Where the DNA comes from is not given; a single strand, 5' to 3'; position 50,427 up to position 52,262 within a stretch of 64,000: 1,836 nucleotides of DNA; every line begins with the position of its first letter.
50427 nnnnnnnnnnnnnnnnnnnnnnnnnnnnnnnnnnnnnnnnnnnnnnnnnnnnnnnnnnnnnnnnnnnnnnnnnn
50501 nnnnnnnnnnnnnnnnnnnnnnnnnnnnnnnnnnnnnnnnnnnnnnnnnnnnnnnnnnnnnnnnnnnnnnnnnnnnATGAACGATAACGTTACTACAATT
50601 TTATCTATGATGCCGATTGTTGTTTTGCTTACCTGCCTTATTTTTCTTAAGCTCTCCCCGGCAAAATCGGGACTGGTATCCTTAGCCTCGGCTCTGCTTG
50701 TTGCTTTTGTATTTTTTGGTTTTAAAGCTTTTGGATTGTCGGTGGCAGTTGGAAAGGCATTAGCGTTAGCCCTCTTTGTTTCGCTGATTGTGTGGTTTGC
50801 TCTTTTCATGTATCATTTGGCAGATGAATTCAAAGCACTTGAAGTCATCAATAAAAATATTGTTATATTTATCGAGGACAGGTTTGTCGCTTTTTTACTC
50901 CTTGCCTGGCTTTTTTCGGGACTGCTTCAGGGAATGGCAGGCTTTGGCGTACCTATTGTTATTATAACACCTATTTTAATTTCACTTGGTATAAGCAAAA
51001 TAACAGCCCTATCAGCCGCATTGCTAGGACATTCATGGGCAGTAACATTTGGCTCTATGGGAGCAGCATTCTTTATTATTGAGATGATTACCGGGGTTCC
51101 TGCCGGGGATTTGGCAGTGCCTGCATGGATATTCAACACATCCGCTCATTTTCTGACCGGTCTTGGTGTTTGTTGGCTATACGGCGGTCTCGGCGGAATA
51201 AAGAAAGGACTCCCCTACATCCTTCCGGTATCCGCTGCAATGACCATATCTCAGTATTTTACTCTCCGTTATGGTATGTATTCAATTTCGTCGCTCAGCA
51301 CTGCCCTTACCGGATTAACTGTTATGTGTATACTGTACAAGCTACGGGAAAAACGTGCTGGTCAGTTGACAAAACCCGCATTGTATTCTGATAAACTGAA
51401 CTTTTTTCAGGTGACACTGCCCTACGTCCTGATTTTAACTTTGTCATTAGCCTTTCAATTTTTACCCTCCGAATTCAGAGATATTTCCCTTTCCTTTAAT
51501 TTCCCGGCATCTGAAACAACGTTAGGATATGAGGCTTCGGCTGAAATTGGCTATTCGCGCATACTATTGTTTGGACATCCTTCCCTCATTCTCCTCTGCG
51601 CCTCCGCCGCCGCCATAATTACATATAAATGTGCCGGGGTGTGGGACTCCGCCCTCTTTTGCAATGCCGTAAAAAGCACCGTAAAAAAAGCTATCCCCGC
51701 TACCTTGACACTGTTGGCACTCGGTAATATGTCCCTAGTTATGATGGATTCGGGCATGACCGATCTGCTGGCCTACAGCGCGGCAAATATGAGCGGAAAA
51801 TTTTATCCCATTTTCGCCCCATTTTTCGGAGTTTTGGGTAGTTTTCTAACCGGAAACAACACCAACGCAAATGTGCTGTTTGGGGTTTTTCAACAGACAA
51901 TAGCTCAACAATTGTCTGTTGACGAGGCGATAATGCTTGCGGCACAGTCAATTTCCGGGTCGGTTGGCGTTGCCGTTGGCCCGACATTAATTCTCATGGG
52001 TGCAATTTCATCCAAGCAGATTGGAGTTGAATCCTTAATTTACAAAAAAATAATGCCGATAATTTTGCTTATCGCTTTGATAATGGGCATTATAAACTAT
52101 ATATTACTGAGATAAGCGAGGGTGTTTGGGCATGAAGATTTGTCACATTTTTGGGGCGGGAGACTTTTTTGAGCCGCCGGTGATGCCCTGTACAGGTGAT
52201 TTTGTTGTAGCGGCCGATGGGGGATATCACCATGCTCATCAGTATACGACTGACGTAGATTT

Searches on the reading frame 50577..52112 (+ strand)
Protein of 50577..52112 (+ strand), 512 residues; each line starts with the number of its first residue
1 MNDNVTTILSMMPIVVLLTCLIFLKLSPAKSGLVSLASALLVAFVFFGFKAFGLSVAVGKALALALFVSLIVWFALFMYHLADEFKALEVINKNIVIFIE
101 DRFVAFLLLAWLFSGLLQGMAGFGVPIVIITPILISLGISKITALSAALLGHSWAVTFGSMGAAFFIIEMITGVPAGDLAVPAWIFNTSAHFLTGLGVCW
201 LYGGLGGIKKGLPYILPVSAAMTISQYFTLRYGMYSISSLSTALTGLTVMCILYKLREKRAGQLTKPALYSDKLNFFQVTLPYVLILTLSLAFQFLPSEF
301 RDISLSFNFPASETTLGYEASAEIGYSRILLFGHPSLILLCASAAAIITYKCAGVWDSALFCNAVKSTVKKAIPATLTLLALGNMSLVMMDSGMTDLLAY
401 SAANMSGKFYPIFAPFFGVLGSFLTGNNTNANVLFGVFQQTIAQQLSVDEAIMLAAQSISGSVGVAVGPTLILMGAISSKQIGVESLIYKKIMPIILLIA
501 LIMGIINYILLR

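Call 43: search_protein_families(library=pfam, proteins=[window:50577-52112:+], max_evalue=0.001)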
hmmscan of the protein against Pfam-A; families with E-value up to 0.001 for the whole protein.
window:50577-52112:+ (512 aa): 1 family
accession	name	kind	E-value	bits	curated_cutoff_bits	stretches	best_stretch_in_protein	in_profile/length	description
PF02652.20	Lactate_perm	-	3.9e-57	194.6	27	1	7-509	3-521/522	L-lactate permease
